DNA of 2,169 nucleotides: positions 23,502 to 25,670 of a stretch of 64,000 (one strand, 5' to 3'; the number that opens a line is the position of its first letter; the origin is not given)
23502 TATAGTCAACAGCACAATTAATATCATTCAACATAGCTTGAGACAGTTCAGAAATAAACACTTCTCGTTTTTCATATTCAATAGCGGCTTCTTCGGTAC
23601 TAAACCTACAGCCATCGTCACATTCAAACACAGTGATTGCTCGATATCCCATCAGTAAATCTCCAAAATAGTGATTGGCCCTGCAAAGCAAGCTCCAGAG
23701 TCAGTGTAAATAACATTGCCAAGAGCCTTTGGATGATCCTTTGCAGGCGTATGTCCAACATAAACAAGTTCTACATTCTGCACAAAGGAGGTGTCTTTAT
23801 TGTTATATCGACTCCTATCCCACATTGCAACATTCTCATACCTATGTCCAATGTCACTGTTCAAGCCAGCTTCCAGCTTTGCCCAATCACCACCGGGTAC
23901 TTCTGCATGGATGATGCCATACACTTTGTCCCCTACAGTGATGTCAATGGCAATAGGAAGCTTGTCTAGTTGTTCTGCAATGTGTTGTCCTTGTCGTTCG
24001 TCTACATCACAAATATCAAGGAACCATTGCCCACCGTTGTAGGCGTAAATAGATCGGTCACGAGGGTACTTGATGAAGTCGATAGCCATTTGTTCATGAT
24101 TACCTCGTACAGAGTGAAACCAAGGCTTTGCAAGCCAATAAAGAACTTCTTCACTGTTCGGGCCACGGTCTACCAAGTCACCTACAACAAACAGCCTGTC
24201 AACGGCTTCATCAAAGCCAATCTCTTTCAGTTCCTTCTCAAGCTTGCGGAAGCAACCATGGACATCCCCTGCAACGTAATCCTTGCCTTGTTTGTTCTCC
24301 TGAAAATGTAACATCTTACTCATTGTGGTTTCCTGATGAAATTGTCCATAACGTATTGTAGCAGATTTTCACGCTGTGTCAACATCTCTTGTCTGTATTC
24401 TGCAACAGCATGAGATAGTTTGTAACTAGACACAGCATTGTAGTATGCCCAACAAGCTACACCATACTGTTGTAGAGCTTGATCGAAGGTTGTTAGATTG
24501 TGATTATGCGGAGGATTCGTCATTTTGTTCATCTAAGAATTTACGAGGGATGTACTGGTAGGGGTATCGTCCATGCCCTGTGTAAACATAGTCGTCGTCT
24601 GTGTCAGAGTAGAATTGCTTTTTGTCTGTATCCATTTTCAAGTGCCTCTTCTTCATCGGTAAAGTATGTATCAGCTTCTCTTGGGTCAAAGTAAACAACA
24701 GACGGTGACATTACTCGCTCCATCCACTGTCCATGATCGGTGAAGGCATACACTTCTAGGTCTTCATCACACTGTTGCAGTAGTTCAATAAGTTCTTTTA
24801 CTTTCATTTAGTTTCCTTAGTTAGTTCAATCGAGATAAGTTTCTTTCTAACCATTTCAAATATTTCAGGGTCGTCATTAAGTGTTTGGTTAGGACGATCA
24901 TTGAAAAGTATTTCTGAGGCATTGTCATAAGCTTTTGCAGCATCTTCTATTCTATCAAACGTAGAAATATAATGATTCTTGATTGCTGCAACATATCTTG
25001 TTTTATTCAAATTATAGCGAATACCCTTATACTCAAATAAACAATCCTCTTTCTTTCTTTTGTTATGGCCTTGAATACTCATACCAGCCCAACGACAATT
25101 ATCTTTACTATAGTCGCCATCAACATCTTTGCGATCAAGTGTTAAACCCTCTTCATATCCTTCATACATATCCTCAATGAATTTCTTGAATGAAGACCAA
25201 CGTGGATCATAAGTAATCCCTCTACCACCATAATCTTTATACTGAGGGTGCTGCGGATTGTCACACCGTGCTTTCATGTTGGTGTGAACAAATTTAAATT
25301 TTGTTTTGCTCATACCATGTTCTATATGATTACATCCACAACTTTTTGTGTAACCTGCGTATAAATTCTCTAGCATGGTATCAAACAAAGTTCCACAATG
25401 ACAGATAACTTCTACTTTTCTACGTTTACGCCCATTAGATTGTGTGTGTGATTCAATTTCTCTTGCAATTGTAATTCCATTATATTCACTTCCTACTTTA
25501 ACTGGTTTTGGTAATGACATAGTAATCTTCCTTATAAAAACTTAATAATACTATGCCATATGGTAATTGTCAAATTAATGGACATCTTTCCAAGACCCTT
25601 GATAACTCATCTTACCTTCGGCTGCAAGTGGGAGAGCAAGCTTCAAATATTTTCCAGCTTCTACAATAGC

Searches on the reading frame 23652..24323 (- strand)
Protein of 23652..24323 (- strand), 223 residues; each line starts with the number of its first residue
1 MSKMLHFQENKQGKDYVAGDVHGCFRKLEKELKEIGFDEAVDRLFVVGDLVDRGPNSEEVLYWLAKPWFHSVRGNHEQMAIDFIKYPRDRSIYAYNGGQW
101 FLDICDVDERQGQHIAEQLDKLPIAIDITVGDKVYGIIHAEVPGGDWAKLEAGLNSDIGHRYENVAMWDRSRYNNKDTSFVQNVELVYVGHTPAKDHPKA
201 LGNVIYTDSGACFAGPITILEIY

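Call 121: search_protein_families(library=phrogs, proteins=[window:23652-24323:-], max_evalue=0.00001)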
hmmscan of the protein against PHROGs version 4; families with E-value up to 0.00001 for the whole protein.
window:23652-24323:- (223 aa): 6 families
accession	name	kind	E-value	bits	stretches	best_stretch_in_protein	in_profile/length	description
phrog_246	-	other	2.7e-71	241.8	1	4-222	167-382/417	NinI-like serine-threonine phosphatase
phrog_9096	-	unknown function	1.2e-26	94.5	1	11-130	11-130/157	-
phrog_20114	-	other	1.3e-17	65.4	1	14-91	4-84/131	phosphoesterase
phrog_8238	-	DNA, RNA and nucleotide metabolism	1.7e-08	34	1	12-79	171-243/737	RNA ligase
phrog_1649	-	other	3.7e-06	26.8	1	14-81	37-108/308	metallo-phosphoesterase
phrog_28031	-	unknown function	4.9e-06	26.9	1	15-84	143-223/406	-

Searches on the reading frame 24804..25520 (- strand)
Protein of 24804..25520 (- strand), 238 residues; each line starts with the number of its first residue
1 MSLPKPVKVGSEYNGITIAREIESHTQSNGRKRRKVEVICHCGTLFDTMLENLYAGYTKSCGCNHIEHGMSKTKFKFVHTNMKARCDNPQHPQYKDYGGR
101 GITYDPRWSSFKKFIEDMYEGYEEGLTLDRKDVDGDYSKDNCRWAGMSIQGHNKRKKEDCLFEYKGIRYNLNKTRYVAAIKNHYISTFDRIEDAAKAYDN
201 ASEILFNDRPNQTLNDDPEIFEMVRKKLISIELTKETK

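Call 121: search_protein_families(library=phrogs, proteins=[window:24804-25520:-], max_evalue=0.00001)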
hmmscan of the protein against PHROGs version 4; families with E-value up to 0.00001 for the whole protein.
window:24804-25520:- (238 aa): 8 families
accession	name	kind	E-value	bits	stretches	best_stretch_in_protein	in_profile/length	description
phrog_374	-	DNA, RNA and nucleotide metabolism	6.3e-54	184.8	1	13-217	202-418/617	HNH endonuclease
phrog_3377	-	DNA, RNA and nucleotide metabolism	8.5e-38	131.2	1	67-187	6-125/196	HNH endonuclease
phrog_8790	-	DNA, RNA and nucleotide metabolism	1.7e-30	107.7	1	68-200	18-150/241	restriction endonuclease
phrog_2081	-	DNA, RNA and nucleotide metabolism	1.4e-20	74.8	1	64-156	94-197/433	HNH endonuclease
phrog_953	-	DNA, RNA and nucleotide metabolism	5.6e-16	59.9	1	66-201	215-357/420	HNH endonuclease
phrog_99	-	DNA, RNA and nucleotide metabolism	4.5e-10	40.8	1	118-222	167-277/383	HNH endonuclease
phrog_4578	-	DNA, RNA and nucleotide metabolism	6.2e-09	36.8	1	124-212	28-121/130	HNH endonuclease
phrog_30933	-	unknown function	1.8e-07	32.7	1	143-213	5-71/76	-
